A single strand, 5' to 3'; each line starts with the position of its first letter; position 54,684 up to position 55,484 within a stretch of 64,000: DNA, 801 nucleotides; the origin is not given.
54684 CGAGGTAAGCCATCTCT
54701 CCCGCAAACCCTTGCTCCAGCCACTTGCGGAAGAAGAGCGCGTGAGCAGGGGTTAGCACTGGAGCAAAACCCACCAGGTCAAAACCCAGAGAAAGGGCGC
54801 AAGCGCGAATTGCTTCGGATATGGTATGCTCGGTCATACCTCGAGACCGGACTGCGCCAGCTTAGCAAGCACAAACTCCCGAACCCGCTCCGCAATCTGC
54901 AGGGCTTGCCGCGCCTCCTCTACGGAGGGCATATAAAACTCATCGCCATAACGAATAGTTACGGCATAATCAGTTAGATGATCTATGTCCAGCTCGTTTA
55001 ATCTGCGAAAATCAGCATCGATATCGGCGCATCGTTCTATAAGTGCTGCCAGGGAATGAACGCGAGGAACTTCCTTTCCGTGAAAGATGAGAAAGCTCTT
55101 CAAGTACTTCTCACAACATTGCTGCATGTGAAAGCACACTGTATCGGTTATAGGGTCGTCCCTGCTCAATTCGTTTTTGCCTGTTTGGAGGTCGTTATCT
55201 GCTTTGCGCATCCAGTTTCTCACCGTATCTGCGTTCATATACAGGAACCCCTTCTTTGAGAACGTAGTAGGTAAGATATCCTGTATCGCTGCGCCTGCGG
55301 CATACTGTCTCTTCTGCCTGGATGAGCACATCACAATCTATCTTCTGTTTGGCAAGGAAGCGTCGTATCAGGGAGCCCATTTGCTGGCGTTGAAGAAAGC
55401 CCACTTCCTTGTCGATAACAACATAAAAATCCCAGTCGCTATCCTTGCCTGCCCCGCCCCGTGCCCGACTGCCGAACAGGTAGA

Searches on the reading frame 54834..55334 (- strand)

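Call 65: search_protein_families(library=pfam, proteins=[window:54834-55334:-], max_evalue=0.0001)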
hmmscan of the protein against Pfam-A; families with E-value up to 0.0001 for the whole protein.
window:54834-55334:- (166 aa): 1 family
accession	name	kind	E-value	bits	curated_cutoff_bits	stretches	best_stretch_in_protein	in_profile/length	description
PF05168.19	HEPN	-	1.1e-25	90.4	22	1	38-155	1-114/117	HEPN domain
